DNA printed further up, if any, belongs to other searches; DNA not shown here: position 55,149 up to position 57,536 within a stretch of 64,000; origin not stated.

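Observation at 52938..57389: Two adjacent APC permeases each fused to a different cytosolic regulatory module (tandem Usp versus EIIA-Ntr plus TrkA-C)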

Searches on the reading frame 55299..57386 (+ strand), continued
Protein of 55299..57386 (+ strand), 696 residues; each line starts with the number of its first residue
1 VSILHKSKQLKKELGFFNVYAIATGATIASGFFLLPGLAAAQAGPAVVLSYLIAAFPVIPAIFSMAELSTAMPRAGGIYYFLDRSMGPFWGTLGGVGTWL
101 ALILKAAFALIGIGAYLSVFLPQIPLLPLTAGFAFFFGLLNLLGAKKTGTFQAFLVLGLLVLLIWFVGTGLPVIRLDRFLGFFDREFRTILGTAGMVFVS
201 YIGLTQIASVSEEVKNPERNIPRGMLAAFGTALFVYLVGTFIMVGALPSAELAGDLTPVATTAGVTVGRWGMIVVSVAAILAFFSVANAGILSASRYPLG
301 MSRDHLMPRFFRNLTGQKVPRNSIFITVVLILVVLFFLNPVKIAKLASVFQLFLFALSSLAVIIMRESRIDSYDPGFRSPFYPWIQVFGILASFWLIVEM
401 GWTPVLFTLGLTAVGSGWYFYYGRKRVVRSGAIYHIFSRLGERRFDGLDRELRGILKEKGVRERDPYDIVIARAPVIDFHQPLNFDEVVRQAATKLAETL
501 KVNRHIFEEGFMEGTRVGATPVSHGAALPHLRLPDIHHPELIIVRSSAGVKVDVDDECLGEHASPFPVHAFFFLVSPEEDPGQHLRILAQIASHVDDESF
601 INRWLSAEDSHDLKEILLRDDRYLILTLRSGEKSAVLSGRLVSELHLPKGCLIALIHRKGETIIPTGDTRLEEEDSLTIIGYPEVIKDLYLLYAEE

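Call 17: find_encoding_contigs(protein=P0012, flank=10000, max_places=2)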
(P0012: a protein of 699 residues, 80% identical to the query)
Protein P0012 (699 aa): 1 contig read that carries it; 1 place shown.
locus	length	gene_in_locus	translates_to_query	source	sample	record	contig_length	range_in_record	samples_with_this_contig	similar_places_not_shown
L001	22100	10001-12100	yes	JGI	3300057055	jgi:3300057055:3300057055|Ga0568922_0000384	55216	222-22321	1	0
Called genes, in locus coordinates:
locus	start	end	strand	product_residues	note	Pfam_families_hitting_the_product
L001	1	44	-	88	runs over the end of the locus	?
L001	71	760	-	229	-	PF08843:AbiEii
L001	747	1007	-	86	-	-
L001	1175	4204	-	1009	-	PF13620:CarboxypepD_reg, PF13715:CarbopepD_reg_2, PF00593:TonB_dep_Rec_b-barrel, PF25183:OMP_b-brl_4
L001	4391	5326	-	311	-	PF04055:Radical_SAM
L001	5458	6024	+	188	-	-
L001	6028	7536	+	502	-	PF02511:Thy1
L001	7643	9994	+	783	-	PF13520:AA_permease_2, PF00324:AA_permease, PF00582:Usp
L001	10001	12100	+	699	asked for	PF00324:AA_permease, PF13520:AA_permease_2, PF00359:PTS_EIIA_2, PF02080:TrkA_C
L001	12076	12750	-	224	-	PF00551:Formyl_trans_N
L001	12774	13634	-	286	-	-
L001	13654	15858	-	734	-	PF18072:FGAR-AT_linker, PF00586:AIRS, PF02769:AIRS_C, PF00586:AIRS, PF02769:AIRS_C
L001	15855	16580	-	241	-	PF07685:GATase_3, PF13507:GATase_5, PF01965:DJ-1_PfpI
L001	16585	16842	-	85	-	PF02700:PurS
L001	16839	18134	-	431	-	PF00206:Lyase_1, PF10397:ADSL_C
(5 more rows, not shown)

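Call 18: find_encoding_contigs(protein=P0037, flank=10000, max_places=2)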
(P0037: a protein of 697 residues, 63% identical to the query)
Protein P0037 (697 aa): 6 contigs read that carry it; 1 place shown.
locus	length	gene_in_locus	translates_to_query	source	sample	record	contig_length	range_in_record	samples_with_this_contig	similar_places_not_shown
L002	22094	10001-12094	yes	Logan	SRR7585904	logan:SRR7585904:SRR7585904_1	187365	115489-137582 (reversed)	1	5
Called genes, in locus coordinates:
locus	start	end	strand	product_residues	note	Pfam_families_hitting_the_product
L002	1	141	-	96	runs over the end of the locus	-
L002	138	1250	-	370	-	PF02463:SMC_N, PF13175:AAA_15, PF13476:AAA_23, PF13304:AAA_21 (faint)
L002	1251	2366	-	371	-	PF00712:DNA_pol3_beta, PF02767:DNA_pol3_beta_2, PF02768:DNA_pol3_beta_3, PF00712:DNA_pol3_beta (weak)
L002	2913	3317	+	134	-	PF00825:Ribonuclease_P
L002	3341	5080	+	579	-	PF14849:YidC_periplas, PF02096:60KD_IMP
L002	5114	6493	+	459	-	PF10396:TrmE_N, PF00009:GTP_EFTU (faint), PF12631:MnmE_helical, PF00071:Ras, PF00350:Dynamin_N (faint), PF01926:MMR_HSR1, PF02421:FeoB_N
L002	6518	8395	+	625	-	PF01134:GIDA, PF12831:FAD_oxidored (weak), PF21680:GIDA_C_1st, PF13932:SAM_GIDA_C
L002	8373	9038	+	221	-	PF02527:GidB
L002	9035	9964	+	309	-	PF22198:GKRP_SIS_2 (faint), PF13580:SIS_2 (weak), PF22645:GKRP_SIS_N, PF01380:SIS (faint), PF14555:UBA_4 (faint)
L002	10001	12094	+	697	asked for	PF00324:AA_permease, PF13520:AA_permease_2, PF00359:PTS_EIIA_2, PF02080:TrkA_C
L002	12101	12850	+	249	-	PF12146:Hydrolase_4, PF00561:Abhydrolase_1, PF12697:Abhydrolase_6, PF12740:PETase (faint)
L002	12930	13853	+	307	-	PF01087:GalP_UDP_transf, PF16285:DUF4931_N, PF01230:HIT (faint), PF16268:DUF4921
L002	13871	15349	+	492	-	PF08323:Glyco_transf_5, PF00534:Glycos_transf_1, PF13692:Glyco_trans_1_4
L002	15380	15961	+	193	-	PF08645:PNK3P (weak), PF00702:Hydrolase (weak), PF13419:HAD_2 (weak), PF13242:Hydrolase_like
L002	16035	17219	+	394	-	-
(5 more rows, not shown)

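Call 25: search_protein_families(library=pfam, alignment_id=A1, max_evalue=0.001)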
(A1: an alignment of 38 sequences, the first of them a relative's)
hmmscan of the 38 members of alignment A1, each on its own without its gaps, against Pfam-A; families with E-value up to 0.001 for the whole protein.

A. member 1, P0001 (696 aa): 5 families
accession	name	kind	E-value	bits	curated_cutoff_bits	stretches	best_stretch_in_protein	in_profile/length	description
PF13520.12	AA_permease_2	-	1.2e-42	146.8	27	1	14-398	1-402/427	Amino acid permease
PF00324.27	AA_permease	-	4.2e-40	138.3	24.6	1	20-406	3-426/470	Amino acid permease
PF00359.27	PTS_EIIA_2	-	1.2e-15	58.1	27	1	485-618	17-142/144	Phosphoenolpyruvate-dependent sugar phosphotransferase system, EIIA 2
PF02080.26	TrkA_C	-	4.6e-13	49.3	27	1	635-690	10-67/71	TrkA-C domain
PF13906.12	AA_permease_C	-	0.00081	19.9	27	1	377-425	1-49/51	C-terminus of AA_permease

B. families by the number of members that match (of 38 scanned): 10 families
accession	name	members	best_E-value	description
PF00359.27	PTS_EIIA_2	35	1.5e-33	Phosphoenolpyruvate-dependent sugar phosphotransferase system, EIIA 2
PF02080.26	TrkA_C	34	6.8e-26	TrkA-C domain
PF13520.12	AA_permease_2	33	1.5e-50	Amino acid permease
PF00324.27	AA_permease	32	3.5e-50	Amino acid permease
PF13906.12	AA_permease_C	5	8e-06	C-terminus of AA_permease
PF00582.32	Usp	2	5.1e-37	Universal stress protein family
PF00999.27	Na_H_Exchanger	1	3.3e-53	Sodium/hydrogen exchanger, transmembrane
PF02254.24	TrkA_N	1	4.6e-20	TrkA-N domain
PF03222.19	Trp_Tyr_perm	1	1.9e-06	Tryptophan/tyrosine permease family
PF03807.23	F420_oxidored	1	9.8e-05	NADP oxidoreductase coenzyme F420-dependent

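Call 28: find_related_loci(query=A2, collection=genome_contigs, flank=10000)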
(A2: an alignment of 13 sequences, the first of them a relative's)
Query A2 (696 aa) in genome_contigs; peptide patterns used: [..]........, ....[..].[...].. (x = any residue, [..] = any of these).
600 stretches matched a pattern (row limit reached: there are more); 570 encode a relative of the query (tblastn E <= 1e-3); the best 80 are kept; 80 distinct loci.
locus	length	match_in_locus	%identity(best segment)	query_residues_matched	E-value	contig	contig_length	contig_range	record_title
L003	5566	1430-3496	64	1-689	0e+0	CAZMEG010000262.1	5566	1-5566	MAG TPA_asm: uncultured Cytophagia bacterium isolate SRP162660_co1_270 genome assembly, contig: NODE_18423_length_5566_c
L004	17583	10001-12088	90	1-696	0e+0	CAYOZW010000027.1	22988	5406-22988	MAG TPA_asm: uncultured Eubacteriales bacterium isolate binchicken_co81_511 genome assembly, contig: NODE_2896_length_22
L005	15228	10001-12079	61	1-693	0e+0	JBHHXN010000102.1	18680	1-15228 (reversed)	MAG: bacterium isolate D_1_bin.48 NODE_902_length_18680_cov_11.465987, whole genome shotgun sequence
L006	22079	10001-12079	62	1-693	0e+0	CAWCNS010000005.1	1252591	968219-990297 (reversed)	MAG: Calditrichia bacterium isolate MFD03804.bin.1.257 genome assembly, contig: contig_16231, whole genome shotgun seque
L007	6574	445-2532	60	1-696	0e+0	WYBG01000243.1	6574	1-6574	MAG: Deltaproteobacteria bacterium isolate PRO9 k127_201441, whole genome shotgun sequence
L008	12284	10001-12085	61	1-695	0e+0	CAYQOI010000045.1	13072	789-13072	MAG TPA_asm: uncultured Cytophagia bacterium isolate SRP162660_co2_222 genome assembly, contig: NODE_2192_length_13072_c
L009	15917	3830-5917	59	1-696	0e+0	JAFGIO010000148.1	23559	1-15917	MAG: Deltaproteobacteria bacterium isolate Zod_Metabat.215 k87_3979520, whole genome shotgun sequence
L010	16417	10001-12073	58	3-694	0e+0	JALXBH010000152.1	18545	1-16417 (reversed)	MAG: Calditrichia bacterium isolate T2_metabat2_scaf2bin.084 T2_NODE_2747_length_18545_cov_3.317515, whole genome shotgu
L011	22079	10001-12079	58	1-693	0e+0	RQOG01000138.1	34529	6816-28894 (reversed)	MAG: Calditrichaeota bacterium isolate Zgenome_0002 k87_4640117, whole genome shotgun sequence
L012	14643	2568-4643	58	1-695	0e+0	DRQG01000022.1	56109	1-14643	MAG TPA_asm: Caldithrix abyssi isolate HyVt-577 HyVt-577_k145_1149196, whole genome shotgun sequence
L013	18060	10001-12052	58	10-694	0e+0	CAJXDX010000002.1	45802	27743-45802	MAG TPA_asm: uncultured proteobacterium isolate ERR598960_bin.81_MetaBAT_v2.12.1_MAG genome assembly, contig: NODE_240_l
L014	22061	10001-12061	59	6-693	0e+0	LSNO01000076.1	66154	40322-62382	MAG: SAR324 cluster bacterium SAR324-CTD7B Contig118589, whole genome shotgun sequence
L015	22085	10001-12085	55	1-695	0e+0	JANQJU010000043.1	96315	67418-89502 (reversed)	MAG: SAR324 cluster bacterium isolate PL25a_bin.125 k99_4165628, whole genome shotgun sequence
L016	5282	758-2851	56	1-696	0e+0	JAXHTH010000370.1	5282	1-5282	MAG: Planctomycetota bacterium isolate MAG19_tar_biofilm MAG19_370, whole genome shotgun sequence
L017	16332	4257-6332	54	4-695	0e+0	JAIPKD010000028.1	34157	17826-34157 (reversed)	MAG: Verrucomicrobia bacterium isolate Tobar15.5-16.5m-G41 Tobar15-5-16-5m-C708, whole genome shotgun sequence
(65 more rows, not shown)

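Call 45: predict_structure(alignment_id=A3)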
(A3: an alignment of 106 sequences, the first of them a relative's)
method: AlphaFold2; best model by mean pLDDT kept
length: 696 residues; sequences in the alignment: 106
mean_pLDDT: 80.7   pTM: 0.63
mean pLDDT of the five models: 80.7, 80.2, 78.8, 78.3, 75.9
residues with pLDDT >= 90: 206; 70-90: 377; 50-70: 67; < 50: 46
segments of 3 or more residues with pLDDT < 50: 1-11, 444-464, 517-519, 555-564
pLDDT, mean of each block of 10 residues (from residue 1): 33 73 78 88 91 92 88 72 87 89 91 91 89 91 68 81 91 89 86 91 76 78 90 93 92 90 91 92 86 84 83 79 92 93 92 92 82 74 92 93 91 90 76 64 47 37 59 85 85 88 84 59 74 81 89 54 64 84 68 74 83 73 77 85 79 79 77 86 76 71
secondary structure, 60 per line:
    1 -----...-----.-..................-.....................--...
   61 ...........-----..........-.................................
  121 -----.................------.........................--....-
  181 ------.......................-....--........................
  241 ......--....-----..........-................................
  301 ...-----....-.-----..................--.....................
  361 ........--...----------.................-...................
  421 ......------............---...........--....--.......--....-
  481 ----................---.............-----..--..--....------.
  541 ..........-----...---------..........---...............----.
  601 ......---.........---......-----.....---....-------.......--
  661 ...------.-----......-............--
elements in order (helices of 4 or more, strands of 3 or more residues): H16-33 H35-55 H58-71 H77-86 H88-120 H126-142 H149-173 H176-179 H187-209 H217-246 H249-252 H258-267 H269-303 H309-312 H321-337 H340-368 H384-400 H402-426 H433-444 H448-458 H461-464 H467-473 E476-479 H485-500 H504-516 E530-533 E540-550 E568-577 H581-595 H600-606 H610-618 E622-627 H633-637 E652-658 E661-663 E676-681 H683-694

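Call 55: fold_search(model_id=the predicted structure, library=pdb)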
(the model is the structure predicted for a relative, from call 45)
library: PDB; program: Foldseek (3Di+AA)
matches with E <= 10: 807; with E <= 0.001: 327
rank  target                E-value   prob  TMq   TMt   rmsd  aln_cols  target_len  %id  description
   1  6f34_A                8.8e-22  1.00  0.57  0.86   2.6       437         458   25  Crystal structure of a bacterial cationic amino acid transporter (CAT) homologue bound to Arginine. (released 2018-02-14)
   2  5oqt_A                8.6e-21  1.00  0.57  0.86   2.7       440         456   25  Crystal structure of a bacterial cationic amino acid transporter (CAT) homologue (released 2018-02-14)
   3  9h76_A                1.1e-18  1.00  0.56  0.88   2.7       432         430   23  Bacterial LAT transporter BASC in complex with L-Ala and NB53 (released 2025-01-01)
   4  6f2g_A                4.6e-17  1.00  0.54  0.86   2.9       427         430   23  Bacterial asc transporter crystal structure in open to in conformation (released 2019-04-24)
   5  6f2w_A                1.0e-16  1.00  0.55  0.86   2.7       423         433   23  Bacterial asc transporter crystal structure in open to in conformation (released 2019-04-24)
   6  5j4n_B                1.7e-16  1.00  0.52  0.80   4.0       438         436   22  Crystal structure of the L-arginine/agmatine antiporter AdiC in complex with agmatine at 2.6 Angstroem resolution (released 2016-08-31)
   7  5j4i_A                4.1e-16  1.00  0.52  0.79   4.0       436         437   22  Crystal Structure of the L-arginine/agmatine antiporter from E. coli at 2.2 Angstroem resolution (released 2016-08-31)
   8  3gi8_C                8.2e-16  1.00  0.52  0.81   4.2       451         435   20  Crystal Structure of ApcT K158A Transporter Bound to 7F11 Monoclonal Fab Fragment (released 2009-08-18)
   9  3ob6_B                1.0e-15  1.00  0.51  0.79   4.1       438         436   23  Structure of AdiC(N101A) in the open-to-out Arg+ bound conformation (released 2011-03-16)
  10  3gi9_C                1.3e-15  1.00  0.52  0.81   4.0       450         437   20  Crystal Structure of ApcT Transporter Bound to 7F11 Monoclonal Fab Fragment (released 2009-08-18)
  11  9fqt_A                1.7e-15  1.00  0.53  0.68   4.2       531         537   16  Cryo-EM structure of MmCAT1 bound with FrMLV-RBD in the apo inward-open state (released 2025-07-02)
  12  3gia                  1.8e-15  1.00  0.52  0.82   3.4       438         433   19  Crystal Structure of ApcT Transporter (released 2009-08-18)
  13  3ob6_A                2.2e-15  1.00  0.51  0.79   4.2       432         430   23  Structure of AdiC(N101A) in the open-to-out Arg+ bound conformation (released 2011-03-16)
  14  9c0e_A                2.3e-15  1.00  0.52  0.41  12.3       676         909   15  Phosphorylated human NKCC1_K289NA492E in complex with furosemide (released 2025-02-12)
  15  9eyd_A                3.0e-15  1.00  0.52  0.74   5.2       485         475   19  Cryo-EM structure of Pseudomonas aeruginosa lysine-specific permenase (LysP). (released 2025-10-29)
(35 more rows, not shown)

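Call 64: find_encoding_contigs(protein=P0015, flank=6000, max_places=2)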
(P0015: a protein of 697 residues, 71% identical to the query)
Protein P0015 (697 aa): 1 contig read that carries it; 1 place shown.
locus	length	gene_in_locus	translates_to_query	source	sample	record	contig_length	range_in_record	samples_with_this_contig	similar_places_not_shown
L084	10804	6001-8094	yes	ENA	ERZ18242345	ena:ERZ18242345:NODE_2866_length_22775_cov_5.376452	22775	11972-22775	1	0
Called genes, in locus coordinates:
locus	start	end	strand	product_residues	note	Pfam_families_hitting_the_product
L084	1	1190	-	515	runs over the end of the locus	PF00756:Esterase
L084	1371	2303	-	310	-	PF24400:DUF7544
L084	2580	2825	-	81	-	PF01551:Peptidase_M23 (weak)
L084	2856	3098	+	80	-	-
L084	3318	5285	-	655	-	PF02129:Peptidase_S15, PF08530:PepX_C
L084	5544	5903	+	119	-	PF01035:DNA_binding_1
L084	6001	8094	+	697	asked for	PF00324:AA_permease, PF13520:AA_permease_2, PF00359:PTS_EIIA_2, PF02080:TrkA_C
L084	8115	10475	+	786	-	PF13520:AA_permease_2, PF00324:AA_permease, PF00582:Usp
